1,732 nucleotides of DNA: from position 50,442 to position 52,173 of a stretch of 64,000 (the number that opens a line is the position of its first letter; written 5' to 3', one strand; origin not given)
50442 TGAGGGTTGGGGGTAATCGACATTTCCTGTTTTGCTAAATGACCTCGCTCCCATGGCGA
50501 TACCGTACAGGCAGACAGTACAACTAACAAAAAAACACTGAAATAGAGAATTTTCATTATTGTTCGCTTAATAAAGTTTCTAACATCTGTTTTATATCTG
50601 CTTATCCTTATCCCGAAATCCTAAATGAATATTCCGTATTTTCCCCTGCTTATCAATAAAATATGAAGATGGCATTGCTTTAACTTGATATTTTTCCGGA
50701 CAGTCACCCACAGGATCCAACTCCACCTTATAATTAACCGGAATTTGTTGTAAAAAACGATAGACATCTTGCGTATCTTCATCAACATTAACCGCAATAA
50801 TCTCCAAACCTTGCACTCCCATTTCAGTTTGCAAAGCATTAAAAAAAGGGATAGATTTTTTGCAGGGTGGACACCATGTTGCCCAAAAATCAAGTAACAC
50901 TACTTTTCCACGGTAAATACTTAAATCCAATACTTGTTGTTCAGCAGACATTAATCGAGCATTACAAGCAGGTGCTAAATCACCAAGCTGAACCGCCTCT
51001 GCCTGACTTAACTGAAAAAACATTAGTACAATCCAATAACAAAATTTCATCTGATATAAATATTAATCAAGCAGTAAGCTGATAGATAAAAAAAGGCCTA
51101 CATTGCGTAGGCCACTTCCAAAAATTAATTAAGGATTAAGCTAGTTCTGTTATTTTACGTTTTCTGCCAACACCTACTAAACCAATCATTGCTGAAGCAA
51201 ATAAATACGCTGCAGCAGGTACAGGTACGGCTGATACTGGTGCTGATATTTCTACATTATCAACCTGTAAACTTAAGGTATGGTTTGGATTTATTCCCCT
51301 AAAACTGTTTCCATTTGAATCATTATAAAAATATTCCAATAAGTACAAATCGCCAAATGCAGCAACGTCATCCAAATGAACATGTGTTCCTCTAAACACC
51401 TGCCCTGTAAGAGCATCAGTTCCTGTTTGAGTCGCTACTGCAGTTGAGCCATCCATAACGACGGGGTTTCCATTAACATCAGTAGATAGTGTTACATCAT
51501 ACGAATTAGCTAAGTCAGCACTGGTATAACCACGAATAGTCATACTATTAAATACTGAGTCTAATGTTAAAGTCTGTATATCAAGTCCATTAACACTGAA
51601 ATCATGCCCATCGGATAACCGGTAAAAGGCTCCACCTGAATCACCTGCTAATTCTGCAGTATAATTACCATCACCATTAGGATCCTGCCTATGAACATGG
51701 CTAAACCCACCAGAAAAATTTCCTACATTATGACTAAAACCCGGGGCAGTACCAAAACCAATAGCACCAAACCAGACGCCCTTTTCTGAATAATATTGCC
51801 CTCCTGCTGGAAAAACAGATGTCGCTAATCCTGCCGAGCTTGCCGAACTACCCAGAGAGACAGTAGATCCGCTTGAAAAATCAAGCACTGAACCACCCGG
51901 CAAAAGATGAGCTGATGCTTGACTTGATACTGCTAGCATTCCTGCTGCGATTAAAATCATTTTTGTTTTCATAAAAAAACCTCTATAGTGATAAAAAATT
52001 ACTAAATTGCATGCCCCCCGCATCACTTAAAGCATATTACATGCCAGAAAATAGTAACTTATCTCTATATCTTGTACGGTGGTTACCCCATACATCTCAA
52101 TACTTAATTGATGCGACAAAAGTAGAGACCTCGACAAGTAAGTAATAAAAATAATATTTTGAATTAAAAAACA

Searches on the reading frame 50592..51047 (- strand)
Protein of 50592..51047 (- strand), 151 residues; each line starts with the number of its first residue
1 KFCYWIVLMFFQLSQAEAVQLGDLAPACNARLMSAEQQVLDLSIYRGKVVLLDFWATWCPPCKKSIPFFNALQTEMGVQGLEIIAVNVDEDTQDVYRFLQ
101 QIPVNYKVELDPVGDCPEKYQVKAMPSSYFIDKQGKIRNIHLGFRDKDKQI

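Call 4: search_protein_families(library=pfam, proteins=[window:50592-51047:-], max_evalue=0.01)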
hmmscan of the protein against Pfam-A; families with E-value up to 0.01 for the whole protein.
window:50592-51047:- (151 aa): 6 families
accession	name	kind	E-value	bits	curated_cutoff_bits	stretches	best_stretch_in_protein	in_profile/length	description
PF08534.16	Redoxin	-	6.9e-25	88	26.6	1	21-146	2-137/148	Redoxin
PF00578.27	AhpC-TSA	-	1.6e-22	80.2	26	1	22-139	2-123/124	AhpC/TSA family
PF13905.12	Thioredoxin_8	-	3.4e-15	56.6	27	1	47-137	1-94/94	Thioredoxin-like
PF00085.26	Thioredoxin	-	3.1e-13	50.1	23.5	1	47-93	18-63/103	Thioredoxin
PF13098.12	Thioredoxin_2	-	1.3e-05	25.9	27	1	47-147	5-97/104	Thioredoxin-like domain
PF00837.23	T4_deiodinase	-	0.0014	18.5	27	1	4-77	58-132/237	Iodothyronine deiodinase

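Call 5: search_protein_families(library=ncbifam, proteins=[window:50592-51047:-], max_evalue=0.01)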
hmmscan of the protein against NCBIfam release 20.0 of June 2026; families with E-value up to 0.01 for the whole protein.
window:50592-51047:- (151 aa): 17 families
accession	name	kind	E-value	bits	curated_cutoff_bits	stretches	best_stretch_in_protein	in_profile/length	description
NF002854.0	PRK03147.1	subfamily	1.8e-32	112.7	170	1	13-147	30-162/176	thiol-disulfide oxidoreductase ResA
NF041202.1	StoA_CxxC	exception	6.9e-21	74.8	210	1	9-143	17-150/163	endospore biogenesis thiol-disulfide oxidoreductase StoA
TIGR00385.1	dsbE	subfamily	4.7e-19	68.6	123.15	1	24-147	39-160/173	DsbE family thiol:disulfide interchange protein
NF047696.1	ThlDiSintTplARhiz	equivalog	1.7e-18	67.2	230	1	33-105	83-156/219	thiol:disulfide interchange protein TlpA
TIGR01068.1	thioredoxin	equivalog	1.3e-15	57.4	96.8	1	43-93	9-59/101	thioredoxin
NF041054.1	WAxxUGC_long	equivalog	2.5e-14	53.4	300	1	25-137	82-194/354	ResA-like WAxxUGC motif-containing protein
NF011941.0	PRK15412.1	equivalog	3.5e-12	46.2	359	1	44-143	65-161/185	thiol:disulfide interchange protein DsbE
NF010625.0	PRK14018.1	equivalog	6.3e-10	38.2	522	1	31-144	40-159/521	bifunctional peptide-methionine (S)-S-oxide reductase MsrA/peptide-methionine (R)-S-oxide reductase MsrB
TIGR01126.1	pdi_dom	equivalog_domain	4.5e-08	33.3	107.2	1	41-94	7-61/105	protein disulfide-isomerase domain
NF008229.0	PRK10996.1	equivalog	6.5e-08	32.4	125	1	31-98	36-102/141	thioredoxin TrxC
TIGR02661.1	MauD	equivalog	1.2e-06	28.2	188.6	1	20-140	47-162/189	methylamine dehydrogenase accessory protein MauD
NF006898.0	PRK09381.1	equivalog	2.3e-06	27.9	138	1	48-92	22-65/109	thioredoxin TrxA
NF045694.1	seleno_TsoB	exception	6.5e-06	24.5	805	1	34-137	461-549/572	rhodanese/DsbD fusion-like selenoprotein TsoB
NF001419.0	PRK00293.1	subfamily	0.0002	20.1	330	1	36-102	466-533/574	protein-disulfide reductase DsbD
TIGR01130.1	ER_PDI_fam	subfamily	0.00024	20.8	344.25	1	46-96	362-411/476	protein disulfide-isomerase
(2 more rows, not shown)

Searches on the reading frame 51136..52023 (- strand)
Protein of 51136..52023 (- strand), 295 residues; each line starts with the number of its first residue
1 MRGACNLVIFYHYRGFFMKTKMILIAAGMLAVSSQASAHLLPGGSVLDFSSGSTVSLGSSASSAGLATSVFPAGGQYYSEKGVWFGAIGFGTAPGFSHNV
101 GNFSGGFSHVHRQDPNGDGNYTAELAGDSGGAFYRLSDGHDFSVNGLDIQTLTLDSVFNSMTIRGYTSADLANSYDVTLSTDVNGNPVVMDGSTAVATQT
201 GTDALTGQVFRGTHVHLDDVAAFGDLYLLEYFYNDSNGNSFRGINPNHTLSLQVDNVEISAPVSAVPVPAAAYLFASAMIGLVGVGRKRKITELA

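Call 4: search_protein_families(library=pfam, proteins=[window:51136-52023:-], max_evalue=0.01)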
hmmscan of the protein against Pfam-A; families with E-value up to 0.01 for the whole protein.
window:51136-52023:- (295 aa): 0 families

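Call 5: search_protein_families(library=ncbifam, proteins=[window:51136-52023:-], max_evalue=0.01)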
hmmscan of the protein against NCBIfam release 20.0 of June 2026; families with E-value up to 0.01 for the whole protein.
window:51136-52023:- (295 aa): 3 families
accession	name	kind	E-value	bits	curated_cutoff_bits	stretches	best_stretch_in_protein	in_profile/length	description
TIGR03370.1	VPLPA-CTERM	domain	8e-05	22.6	25.35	1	266-290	1-25/25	VPLPA-CTERM sorting domain-containing protein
NF046088.1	anchor_EppA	equivalog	0.0015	18.9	90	1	264-291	31-58/58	EPS-associated small membrane protein EppA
NF038120.1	PEP_CTERM_QFxxD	subfamily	0.0034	17.3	80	0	67-286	13-213/215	NF038120 family PEP-CTERM protein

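Call 11: search_solved_structures(query=window:51136-52023:-, max_evalue=10, show_alignments=3)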
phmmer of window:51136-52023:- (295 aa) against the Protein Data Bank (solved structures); distinct sequences matched with E-value up to 10: 1.
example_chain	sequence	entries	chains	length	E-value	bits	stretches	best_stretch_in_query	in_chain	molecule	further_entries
1xtp_A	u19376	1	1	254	1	11.8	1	74-129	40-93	LMAJ004091AAA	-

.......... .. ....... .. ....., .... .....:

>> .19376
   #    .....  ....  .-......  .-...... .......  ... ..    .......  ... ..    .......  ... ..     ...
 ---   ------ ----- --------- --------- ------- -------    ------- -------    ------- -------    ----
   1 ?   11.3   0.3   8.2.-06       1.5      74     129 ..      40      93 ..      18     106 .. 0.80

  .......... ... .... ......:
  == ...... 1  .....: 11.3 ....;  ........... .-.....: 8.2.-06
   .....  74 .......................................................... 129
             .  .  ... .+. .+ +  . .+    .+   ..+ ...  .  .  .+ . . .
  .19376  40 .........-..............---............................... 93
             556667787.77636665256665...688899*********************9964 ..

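Call 97: search_solved_structures(query=A7, max_evalue=1)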
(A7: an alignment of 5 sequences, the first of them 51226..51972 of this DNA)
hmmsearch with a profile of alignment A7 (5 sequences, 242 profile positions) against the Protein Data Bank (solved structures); distinct sequences matched with E-value up to 1: 0.
